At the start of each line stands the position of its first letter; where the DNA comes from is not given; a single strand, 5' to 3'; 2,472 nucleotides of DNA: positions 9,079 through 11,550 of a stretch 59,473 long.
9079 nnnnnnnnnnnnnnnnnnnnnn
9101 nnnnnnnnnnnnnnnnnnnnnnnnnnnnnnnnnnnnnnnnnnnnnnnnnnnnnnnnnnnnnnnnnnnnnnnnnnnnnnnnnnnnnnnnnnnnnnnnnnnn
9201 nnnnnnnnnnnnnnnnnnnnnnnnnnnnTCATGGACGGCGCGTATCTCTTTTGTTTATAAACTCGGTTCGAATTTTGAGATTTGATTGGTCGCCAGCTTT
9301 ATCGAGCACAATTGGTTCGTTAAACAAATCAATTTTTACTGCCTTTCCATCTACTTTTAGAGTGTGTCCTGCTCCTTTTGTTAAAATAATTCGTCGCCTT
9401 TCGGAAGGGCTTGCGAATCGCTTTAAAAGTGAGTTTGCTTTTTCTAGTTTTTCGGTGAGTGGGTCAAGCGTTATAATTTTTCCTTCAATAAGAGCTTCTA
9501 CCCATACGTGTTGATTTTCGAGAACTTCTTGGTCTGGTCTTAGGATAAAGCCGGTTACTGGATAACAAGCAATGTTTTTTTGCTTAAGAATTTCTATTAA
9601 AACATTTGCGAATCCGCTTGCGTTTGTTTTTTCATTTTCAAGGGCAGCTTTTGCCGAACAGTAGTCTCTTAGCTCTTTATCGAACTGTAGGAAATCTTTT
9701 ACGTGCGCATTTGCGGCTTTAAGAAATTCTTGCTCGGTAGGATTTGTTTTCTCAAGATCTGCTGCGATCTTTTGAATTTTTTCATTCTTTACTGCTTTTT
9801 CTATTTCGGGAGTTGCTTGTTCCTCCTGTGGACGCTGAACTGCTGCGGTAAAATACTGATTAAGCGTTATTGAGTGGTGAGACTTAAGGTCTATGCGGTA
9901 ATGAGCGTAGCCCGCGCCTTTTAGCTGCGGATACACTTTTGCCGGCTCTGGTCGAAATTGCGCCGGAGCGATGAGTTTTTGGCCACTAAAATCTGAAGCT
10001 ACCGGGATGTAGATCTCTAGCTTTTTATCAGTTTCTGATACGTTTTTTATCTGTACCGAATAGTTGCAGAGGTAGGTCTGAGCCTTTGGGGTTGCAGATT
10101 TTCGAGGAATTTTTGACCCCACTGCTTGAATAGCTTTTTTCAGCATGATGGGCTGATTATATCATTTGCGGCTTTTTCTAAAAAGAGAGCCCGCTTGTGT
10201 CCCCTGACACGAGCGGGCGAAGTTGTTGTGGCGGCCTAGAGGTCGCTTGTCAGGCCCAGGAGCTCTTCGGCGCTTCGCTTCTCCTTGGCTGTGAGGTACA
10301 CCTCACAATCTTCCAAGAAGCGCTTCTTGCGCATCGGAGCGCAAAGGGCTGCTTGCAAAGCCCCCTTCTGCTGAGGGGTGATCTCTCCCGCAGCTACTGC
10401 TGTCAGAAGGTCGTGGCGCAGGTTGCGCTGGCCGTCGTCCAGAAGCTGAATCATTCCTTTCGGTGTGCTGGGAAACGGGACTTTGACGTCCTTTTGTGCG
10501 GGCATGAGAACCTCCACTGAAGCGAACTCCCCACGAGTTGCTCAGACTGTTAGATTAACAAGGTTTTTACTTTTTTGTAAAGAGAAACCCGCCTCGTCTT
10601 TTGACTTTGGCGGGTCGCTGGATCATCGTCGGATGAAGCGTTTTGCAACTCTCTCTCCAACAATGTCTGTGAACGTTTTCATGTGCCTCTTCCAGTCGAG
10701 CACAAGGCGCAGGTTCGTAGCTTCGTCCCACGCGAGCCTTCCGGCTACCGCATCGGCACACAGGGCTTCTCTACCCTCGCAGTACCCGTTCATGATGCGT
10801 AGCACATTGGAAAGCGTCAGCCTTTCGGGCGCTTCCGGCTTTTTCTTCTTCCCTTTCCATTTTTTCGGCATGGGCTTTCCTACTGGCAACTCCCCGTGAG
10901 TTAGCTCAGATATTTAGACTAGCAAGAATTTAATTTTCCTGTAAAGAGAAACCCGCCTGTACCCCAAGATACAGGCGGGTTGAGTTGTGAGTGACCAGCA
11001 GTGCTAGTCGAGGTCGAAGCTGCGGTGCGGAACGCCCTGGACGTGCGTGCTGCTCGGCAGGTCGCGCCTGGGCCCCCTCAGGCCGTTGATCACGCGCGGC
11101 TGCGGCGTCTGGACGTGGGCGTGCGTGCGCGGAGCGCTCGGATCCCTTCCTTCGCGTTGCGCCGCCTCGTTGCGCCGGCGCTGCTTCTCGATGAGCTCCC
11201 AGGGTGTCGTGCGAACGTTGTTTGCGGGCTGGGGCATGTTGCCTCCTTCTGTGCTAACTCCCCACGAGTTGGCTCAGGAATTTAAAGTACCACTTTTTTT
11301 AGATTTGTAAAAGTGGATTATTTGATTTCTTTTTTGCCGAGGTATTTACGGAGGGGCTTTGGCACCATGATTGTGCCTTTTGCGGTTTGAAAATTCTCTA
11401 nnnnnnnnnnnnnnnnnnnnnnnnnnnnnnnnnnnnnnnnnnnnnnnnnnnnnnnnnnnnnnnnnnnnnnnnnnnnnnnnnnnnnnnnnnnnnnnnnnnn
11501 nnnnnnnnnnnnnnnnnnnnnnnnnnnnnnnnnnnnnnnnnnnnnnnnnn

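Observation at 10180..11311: Tandem array of three mini-cassettes sharing a conserved promoter-leader module but unrelated small ORFs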

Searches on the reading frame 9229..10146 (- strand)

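Call 24: search_protein_families(library=pfam, proteins=[window:9229-10146:-], max_evalue=0.001)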
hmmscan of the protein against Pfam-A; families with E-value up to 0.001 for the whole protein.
window:9229-10146:- (305 aa): 1 family
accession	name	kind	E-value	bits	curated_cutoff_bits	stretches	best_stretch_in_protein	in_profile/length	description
PF01841.26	Transglut_core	-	2.1e-07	31.6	23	1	126-229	2-108/108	Transglutaminase-like superfamily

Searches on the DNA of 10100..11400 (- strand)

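Call 40: search_dna_similar(query=window:10180-11311:-, collection=phages, mode=distant, max_evalue=0.01)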
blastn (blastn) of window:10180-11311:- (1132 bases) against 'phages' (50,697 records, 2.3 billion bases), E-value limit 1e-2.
No match.

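Call 41: search_dna_similar(query=window:10180-11311:-, collection=plasmids, mode=distant, max_evalue=0.01)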
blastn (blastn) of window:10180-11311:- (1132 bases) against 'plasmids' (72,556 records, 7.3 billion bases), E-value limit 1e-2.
No match.

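Call 42: search_rna_families(source=window, start=10100, end=11400, threshold=evalue, max_evalue=10)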
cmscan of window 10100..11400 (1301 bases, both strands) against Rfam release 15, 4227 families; matches with E-value up to 10: 3.
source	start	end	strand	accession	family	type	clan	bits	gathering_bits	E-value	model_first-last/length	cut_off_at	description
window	11342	11400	+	RF00015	U4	Gene; snRNA; splicing;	CL00007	18.1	46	0.18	1-75/138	3'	U4 spliceosomal RNA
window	11033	11074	-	RF04283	mir-3135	Gene; miRNA;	-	17.6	80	4.4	1-68/68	no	mir-3135 microRNA precursor family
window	10264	10330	+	RF00844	mir-67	Gene; miRNA;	-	15.6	53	3.2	1-84/84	no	mir-67 microRNA precursor family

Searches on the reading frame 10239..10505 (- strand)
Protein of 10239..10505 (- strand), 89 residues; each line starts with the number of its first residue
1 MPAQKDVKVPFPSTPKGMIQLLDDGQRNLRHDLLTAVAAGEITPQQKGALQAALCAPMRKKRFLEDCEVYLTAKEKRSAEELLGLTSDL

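Call 9: search_protein_families(library=pfam, proteins=[window:10239-10505:-], max_evalue=10)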
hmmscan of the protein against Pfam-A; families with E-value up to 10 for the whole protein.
seq(89 aa): 0 families

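Call 10: search_protein_families(library=phrogs, proteins=[window:10239-10505:-], max_evalue=10)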
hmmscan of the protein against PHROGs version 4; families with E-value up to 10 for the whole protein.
seq(89 aa): 0 families

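Call 18: find_encoding_contigs(protein=window:10239-10505:-, flank=10000, max_places=10)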
Protein seq(89 aa) (89 aa): no gene with exactly this product is on record in the collection.

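Call 22: find_homologous_proteins(query=window:10239-10505:-, max_evalue=0.01)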
Query seq(89 aa) (89 aa): 1 proteins with E <= 0.01 among 2 candidates.
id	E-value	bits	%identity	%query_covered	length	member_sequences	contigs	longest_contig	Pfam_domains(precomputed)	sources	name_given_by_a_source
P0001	4.3e-38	147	100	81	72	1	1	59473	-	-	-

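Call 57: find_related_loci(query=window:10239-10505:-, collection=viral_contigs, flank=3000)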
Query seq(89 aa) (89 aa) in viral_contigs; peptide patterns used: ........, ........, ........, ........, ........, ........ (x = any residue, [..] = any of these).
30 stretches matched a pattern, but none encodes a relative of the query by tblastn (E <= 1e-3).

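Call 61: predict_structure(protein=window:10239-10505:-)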
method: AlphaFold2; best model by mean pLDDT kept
length: 89 residues; sequences in the alignment: 1
mean_pLDDT: 72.9   pTM: 0.55
mean pLDDT of the five models: 72.9, 67.6, 61.3, 55.8, 52.0
residues with pLDDT >= 90: 0; 70-90: 68; 50-70: 12; < 50: 9
segments of 3 or more residues with pLDDT < 50: 1-8
pLDDT, mean of each block of 10 residues (from residue 1): 44 80 74 81 82 75 73 80 66
secondary structure, 60 per line:
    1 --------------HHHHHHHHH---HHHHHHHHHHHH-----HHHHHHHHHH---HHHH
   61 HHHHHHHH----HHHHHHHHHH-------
elements in order: H15-23 H27-38 H44-53 H57-68 H73-82

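Call 66: fold_search(model_id=the predicted structure, library=pdb)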
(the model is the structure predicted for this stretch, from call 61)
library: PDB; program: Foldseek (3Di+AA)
matches with E <= 10: 337; with E <= 0.001: 0
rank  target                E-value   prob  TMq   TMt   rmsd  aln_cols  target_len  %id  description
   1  9k7x_D                4.6e-01  0.54  0.38  0.38   7.2        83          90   18  Crystal structure of designed calcium-induced homotrimer C3-Ca1-DN*3-20 (released 2025-10-29)
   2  8be4_S                1.2e+00  0.28  0.37  0.11   7.3        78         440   12  Crystal structure of SOS1-KRasG12V-Nanobody14 (released 2023-11-01)
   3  6vti_MODEL_1_A        1.3e+00  0.12  0.26  0.19   7.9        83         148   17  Solution NMR structure of the N-terminal domain of the Serine/threonine-protein phosphatase 1 regulatory subun (released 2020-02-26)
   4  2bug_MODEL_1_A        1.4e+00  0.12  0.24  0.19   9.6        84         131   14  Solution structure of the TPR domain from Protein phosphatase 5 in complex with Hsp90 derived peptide (released 2006-03-16)
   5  9k7u_A                1.6e+00  0.21  0.34  0.24   8.7        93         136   14  Crystal structure of designed zinc-induced heterodimer Heter-Zn2-HEHE-22 (released 2025-10-29)
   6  8k60_I                1.9e+00  0.10  0.26  0.12  10.7        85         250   16  Cryo-EM structure of Streptomyces coelicolor transcription initiation complex with the global transcription factor Afs (released 2024-07-31)
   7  6xu2_A                2.1e+00  0.35  0.46  0.05   4.8        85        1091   15  Human karyopherin RanBP5 (isoform-3) (released 2020-04-22)
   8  7q1e_C                2.1e+00  0.21  0.36  0.24   6.1        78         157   14  CPAP:TUBULIN:IIH5 ALPHAREP COMPLEX (released 2022-04-13)
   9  1vqu_A                2.1e+00  0.20  0.35  0.12   7.8        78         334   20  Crystal structure of Anthranilate phosphoribosyltransferase 2 (17130499) from Nostoc sp. at 1.85 A resolution (released 2005-01-18)
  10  7y6c_B                2.1e+00  0.14  0.30  0.33   8.9        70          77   18  Crystal structure of the EscE/EsaG/EsaH complex (released 2022-07-20)
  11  1vqu_B                2.2e+00  0.20  0.35  0.12   7.9        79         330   20  Crystal structure of Anthranilate phosphoribosyltransferase 2 (17130499) from Nostoc sp. at 1.85 A resolution (released 2005-01-18)
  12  8k60_J                2.2e+00  0.11  0.26  0.13   8.9        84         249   17  Cryo-EM structure of Streptomyces coelicolor transcription initiation complex with the global transcription factor Afs (released 2024-07-31)
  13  4ler                  2.6e+00  0.07  0.20  0.07   8.9        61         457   21  Crystal structure of a putative outer membrane protein, probably involved in nutrient binding (BVU_1254) from Bacteroide (released 2013-07-10)
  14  2vxg_B                2.8e+00  0.09  0.29  0.23  10.1       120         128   12  Crystal structure of the conserved C-terminal region of Ge-1 (released 2008-09-09)
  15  6rd5_3                2.8e+00  0.08  0.27  0.12  11.2        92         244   21  CryoEM structure of Polytomella F-ATP synthase, focussed refinement of Fo and peripheral stalk, C2 symmetry (released 2019-07-03)
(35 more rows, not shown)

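Call 71: search_protein_families(library=ncbifam, proteins=[window:10239-10505:-], max_evalue=1)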
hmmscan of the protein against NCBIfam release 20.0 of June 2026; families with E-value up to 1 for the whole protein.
seq(89 aa): 0 families

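Call 72: search_protein_families(library=padloc, proteins=[window:10239-10505:-], max_evalue=1)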
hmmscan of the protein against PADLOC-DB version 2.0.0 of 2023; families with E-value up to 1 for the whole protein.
seq(89 aa): 0 families

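Call 86: search_dna_similar(query=window:10239-10505:-, collection=phages, mode=protein, max_evalue=1, max_rows=8)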
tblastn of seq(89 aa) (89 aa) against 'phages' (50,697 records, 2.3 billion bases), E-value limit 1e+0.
No match.

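Call 92: search_solved_structures(query=window:10239-10505:-, max_evalue=1)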
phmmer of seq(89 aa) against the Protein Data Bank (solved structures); distinct sequences matched with E-value up to 1: 0.

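Call 96: fold_search(model_id=the predicted structure, library=viral)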
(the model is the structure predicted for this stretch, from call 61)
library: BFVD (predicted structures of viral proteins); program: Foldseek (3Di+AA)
matches with E <= 10: 269; with E <= 0.001: 0
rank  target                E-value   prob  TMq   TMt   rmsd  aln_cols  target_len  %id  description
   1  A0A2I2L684            6.5e-01  0.94  0.60  0.16   2.8        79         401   10  F-box domain-containing protein [Orpheovirus IHUMI-LCC2]
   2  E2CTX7                7.7e-01  0.84  0.54  0.19   2.9        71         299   17  ORF32L [Turbot reddish body iridovirus]
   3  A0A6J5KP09            8.6e-01  0.41  0.41  0.26  11.3        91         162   19  Uncharacterized protein [uncultured Caudovirales phage]
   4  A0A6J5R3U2            1.1e+00  0.16  0.30  0.30  13.3        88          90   11  Uncharacterized protein [uncultured Caudovirales phage]
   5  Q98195                1.3e+00  0.23  0.35  0.08   8.8        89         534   18  MC027L [Molluscum contagiosum virus subtype 1]
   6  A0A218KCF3            1.5e+00  0.14  0.30  0.32  13.7        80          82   11  (no name in the UniProt tables at hand)
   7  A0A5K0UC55            1.7e+00  0.11  0.27  0.09  12.5        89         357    9  Uncharacterized protein [Yasminevirus sp. GU-2018]
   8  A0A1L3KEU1            1.7e+00  0.09  0.26  0.06  11.1        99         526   16  (no name in the UniProt tables at hand)
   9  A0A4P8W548            1.9e+00  0.14  0.28  0.18  10.4        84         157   15  (no name in the UniProt tables at hand)
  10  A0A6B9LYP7            1.9e+00  0.12  0.29  0.31   6.9        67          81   15  Uncharacterized protein [Mycobacterium phage Mangeria]
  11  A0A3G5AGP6            2.1e+00  0.23  0.42  0.13   4.9        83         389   16  RING-type domain-containing protein [Solumvirus sp.]
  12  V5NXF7                2.2e+00  0.12  0.36  0.29   9.2        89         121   15  F-VP26 [Chelonid alphaherpesvirus 5]
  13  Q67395                2.3e+00  0.12  0.32  0.25  11.6        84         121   12  M protein (Fragment) [Influenza C virus (C/Nara/1/85)]
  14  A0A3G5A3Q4            2.3e+00  0.07  0.25  0.11   9.8        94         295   12  Sel1 repeat family protein [Harvfovirus sp.]
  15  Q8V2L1                2.4e+00  0.12  0.35  0.29   7.3       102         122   11  Protein A47 [Camelpox virus (strain M-96)]
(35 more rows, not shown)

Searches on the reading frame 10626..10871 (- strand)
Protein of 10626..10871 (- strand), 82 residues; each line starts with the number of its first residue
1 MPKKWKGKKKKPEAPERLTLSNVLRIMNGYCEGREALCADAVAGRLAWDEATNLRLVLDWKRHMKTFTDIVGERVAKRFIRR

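Call 9: search_protein_families(library=pfam, proteins=[window:10626-10871:-], max_evalue=10)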
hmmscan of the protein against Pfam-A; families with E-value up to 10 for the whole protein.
seq(82 aa): 0 families

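Call 10: search_protein_families(library=phrogs, proteins=[window:10626-10871:-], max_evalue=10)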
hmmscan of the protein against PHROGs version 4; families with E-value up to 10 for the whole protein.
seq(82 aa): 0 families

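Call 19: find_encoding_contigs(protein=window:10626-10871:-, flank=10000, max_places=10)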
Protein seq(82 aa) (82 aa): no gene with exactly this product is on record in the collection.

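Call 23: find_homologous_proteins(query=window:10626-10871:-, max_evalue=0.01)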
Query seq(82 aa) (82 aa): 1 proteins with E <= 0.01 among 1 candidates.
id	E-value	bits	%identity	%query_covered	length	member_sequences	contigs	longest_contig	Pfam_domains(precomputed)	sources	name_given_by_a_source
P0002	5.7e-49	181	100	100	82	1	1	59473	-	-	-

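Call 56: find_related_loci(query=window:10626-10871:-, collection=viral_contigs, flank=3000)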
Query seq(82 aa) (82 aa) in viral_contigs; peptide patterns used: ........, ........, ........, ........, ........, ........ (x = any residue, [..] = any of these).
11 stretches matched a pattern, but none encodes a relative of the query by tblastn (E <= 1e-3).

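Call 59: predict_structure(protein=window:10626-10871:-)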
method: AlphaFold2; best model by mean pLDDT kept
length: 82 residues; sequences in the alignment: 1
mean_pLDDT: 54.7   pTM: 0.32
mean pLDDT of the five models: 54.7, 51.7, 50.9, 50.4, 48.0
residues with pLDDT >= 90: 0; 70-90: 2; 50-70: 52; < 50: 28
segments of 3 or more residues with pLDDT < 50: 10-21, 44-51
pLDDT, mean of each block of 10 residues (from residue 1): 52 45 54 59 48 54 64 64 46
secondary structure, 60 per line:
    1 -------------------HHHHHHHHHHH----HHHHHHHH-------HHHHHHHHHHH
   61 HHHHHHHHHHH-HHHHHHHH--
elements in order: H20-30 H35-42 H50-71 H73-80

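Call 71: search_protein_families(library=ncbifam, proteins=[window:10626-10871:-], max_evalue=1)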
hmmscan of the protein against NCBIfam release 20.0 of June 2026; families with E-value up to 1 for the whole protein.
seq(82 aa): 0 families

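Call 72: search_protein_families(library=padloc, proteins=[window:10626-10871:-], max_evalue=1)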
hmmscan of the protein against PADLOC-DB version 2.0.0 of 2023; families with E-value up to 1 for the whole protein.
seq(82 aa): 0 families

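Call 85: search_dna_similar(query=window:10626-10871:-, collection=phages, mode=protein, max_evalue=1, max_rows=8)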
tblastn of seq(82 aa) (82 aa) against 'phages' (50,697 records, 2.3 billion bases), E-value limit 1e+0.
No match.

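Call 93: search_solved_structures(query=window:10626-10871:-, max_evalue=1)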
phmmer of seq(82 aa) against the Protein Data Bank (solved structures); distinct sequences matched with E-value up to 1: 0.

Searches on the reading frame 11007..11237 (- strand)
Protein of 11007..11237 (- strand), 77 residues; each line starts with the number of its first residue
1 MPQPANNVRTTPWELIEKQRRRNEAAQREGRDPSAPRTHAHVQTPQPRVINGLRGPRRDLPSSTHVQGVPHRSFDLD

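Call 9: search_protein_families(library=pfam, proteins=[window:11007-11237:-], max_evalue=10)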
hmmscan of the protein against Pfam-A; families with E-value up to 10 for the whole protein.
seq(77 aa): 0 families

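Call 10: search_protein_families(library=phrogs, proteins=[window:11007-11237:-], max_evalue=10)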
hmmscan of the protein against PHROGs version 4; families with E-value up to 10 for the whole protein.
seq(77 aa): 0 families

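Call 20: find_encoding_contigs(protein=window:11007-11237:-, flank=10000, max_places=10)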
Protein seq(77 aa) (77 aa): no gene with exactly this product is on record in the collection.

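Call 58: find_related_loci(query=window:11007-11237:-, collection=viral_contigs, flank=3000)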
Query seq(77 aa) (77 aa) in viral_contigs; peptide patterns used: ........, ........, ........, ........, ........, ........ (x = any residue, [..] = any of these).
21 stretches matched a pattern, but none encodes a relative of the query by tblastn (E <= 1e-3).

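Call 71: search_protein_families(library=ncbifam, proteins=[window:11007-11237:-], max_evalue=1)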
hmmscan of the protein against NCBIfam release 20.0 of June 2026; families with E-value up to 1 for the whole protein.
seq(77 aa): 0 families

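Call 72: search_protein_families(library=padloc, proteins=[window:11007-11237:-], max_evalue=1)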
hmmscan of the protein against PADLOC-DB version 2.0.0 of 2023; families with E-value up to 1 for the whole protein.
seq(77 aa): 0 families

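Call 73: search_protein_representatives(protein=window:11007-11237:-)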
Query: 77 residues. Proteins with E-value up to 0.001 (for the whole library): 1; up to 1e-10: 0; up to 1e-30: 0. The best 1 are listed.
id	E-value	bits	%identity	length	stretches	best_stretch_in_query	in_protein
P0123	8.2e-04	35.7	36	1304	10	31-55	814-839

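Call 84: search_dna_similar(query=window:11007-11237:-, collection=phages, mode=protein, max_evalue=1, max_rows=8)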
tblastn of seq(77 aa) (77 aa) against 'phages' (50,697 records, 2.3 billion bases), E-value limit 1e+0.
No match.
